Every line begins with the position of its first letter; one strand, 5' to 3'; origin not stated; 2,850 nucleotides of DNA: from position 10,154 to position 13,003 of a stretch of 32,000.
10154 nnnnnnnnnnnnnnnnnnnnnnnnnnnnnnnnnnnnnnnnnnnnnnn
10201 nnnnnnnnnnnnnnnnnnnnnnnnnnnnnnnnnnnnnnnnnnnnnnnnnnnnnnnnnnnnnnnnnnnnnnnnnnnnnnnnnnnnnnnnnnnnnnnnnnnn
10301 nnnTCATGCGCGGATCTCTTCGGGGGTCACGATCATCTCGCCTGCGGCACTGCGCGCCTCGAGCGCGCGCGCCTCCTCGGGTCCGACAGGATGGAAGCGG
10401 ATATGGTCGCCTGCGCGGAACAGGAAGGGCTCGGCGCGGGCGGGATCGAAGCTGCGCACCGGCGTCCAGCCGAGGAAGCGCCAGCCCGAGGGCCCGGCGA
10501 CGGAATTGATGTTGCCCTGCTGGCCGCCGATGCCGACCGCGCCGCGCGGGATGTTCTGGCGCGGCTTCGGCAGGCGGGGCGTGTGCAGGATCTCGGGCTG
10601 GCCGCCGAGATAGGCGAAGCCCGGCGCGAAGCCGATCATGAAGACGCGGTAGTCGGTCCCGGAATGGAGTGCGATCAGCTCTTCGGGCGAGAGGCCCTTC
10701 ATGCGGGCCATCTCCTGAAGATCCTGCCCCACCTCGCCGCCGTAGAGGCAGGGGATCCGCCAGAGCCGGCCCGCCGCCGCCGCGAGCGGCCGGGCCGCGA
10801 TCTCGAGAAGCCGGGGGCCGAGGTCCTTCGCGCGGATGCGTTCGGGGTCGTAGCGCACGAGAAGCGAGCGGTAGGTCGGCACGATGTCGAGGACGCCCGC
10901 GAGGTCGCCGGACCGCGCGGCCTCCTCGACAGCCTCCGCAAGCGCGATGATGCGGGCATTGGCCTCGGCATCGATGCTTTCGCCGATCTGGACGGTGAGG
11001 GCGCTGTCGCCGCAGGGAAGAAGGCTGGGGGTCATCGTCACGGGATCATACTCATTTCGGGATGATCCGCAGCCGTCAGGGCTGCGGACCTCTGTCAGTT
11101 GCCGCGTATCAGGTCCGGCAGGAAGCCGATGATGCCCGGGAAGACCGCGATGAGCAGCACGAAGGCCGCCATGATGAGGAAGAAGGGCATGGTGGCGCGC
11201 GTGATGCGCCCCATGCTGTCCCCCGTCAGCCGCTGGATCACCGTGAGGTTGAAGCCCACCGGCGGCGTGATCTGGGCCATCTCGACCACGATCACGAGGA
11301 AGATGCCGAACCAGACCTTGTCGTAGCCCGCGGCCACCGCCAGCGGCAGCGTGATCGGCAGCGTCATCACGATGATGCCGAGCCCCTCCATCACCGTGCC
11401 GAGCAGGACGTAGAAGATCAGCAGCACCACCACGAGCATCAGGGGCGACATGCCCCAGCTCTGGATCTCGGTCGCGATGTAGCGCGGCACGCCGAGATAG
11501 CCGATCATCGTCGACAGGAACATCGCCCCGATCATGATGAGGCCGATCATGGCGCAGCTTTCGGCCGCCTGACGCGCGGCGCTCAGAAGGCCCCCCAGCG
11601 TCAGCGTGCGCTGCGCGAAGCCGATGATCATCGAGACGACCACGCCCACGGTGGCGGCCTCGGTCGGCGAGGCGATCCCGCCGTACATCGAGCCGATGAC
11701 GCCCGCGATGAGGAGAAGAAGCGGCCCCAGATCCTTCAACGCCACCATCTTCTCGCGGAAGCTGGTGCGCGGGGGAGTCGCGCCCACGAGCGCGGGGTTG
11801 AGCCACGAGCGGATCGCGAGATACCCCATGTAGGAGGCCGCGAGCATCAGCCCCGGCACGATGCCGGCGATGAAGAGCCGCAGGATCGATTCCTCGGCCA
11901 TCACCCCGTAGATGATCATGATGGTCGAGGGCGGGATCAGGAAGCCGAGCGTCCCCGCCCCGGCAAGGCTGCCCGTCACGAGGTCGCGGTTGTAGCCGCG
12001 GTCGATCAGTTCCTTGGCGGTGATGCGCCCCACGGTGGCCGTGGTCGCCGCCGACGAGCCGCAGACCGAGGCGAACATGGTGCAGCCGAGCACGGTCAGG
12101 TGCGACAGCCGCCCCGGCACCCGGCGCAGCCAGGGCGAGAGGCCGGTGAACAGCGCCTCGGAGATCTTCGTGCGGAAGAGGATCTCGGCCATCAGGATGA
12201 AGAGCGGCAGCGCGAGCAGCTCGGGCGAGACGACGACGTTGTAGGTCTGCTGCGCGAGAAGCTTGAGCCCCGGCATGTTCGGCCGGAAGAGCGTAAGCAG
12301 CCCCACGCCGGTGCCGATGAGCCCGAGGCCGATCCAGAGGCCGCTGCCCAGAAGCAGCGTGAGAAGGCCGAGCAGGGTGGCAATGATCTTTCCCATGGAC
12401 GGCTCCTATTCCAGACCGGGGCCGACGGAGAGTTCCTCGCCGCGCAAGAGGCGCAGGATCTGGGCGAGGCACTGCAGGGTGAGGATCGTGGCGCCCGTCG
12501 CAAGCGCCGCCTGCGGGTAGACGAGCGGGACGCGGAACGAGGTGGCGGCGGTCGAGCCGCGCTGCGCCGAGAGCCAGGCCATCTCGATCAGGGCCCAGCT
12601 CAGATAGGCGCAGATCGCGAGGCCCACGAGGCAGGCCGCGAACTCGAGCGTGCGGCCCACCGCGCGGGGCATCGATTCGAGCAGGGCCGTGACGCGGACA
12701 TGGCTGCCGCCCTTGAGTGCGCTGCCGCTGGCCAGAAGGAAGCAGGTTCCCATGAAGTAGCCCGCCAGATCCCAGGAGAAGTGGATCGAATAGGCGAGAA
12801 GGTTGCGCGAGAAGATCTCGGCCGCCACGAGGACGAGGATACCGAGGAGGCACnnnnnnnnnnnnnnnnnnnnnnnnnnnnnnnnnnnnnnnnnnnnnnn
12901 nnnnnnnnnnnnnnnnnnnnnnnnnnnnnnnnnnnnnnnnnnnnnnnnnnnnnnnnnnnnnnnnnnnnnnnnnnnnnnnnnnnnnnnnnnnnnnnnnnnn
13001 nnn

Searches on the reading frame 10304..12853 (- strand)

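Call 10: search_protein_families(library=pfam, proteins=[window:10304-12853:-], max_evalue=0.001)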
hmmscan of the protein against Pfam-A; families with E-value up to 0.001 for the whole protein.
window:10304-12853:- (849 aa): 1 family
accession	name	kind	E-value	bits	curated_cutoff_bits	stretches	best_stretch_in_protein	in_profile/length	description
PF02682.21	CT_C_D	-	3.7e-67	226.4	22.1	1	611-812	3-202/202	Carboxyltransferase domain, subdomain C and D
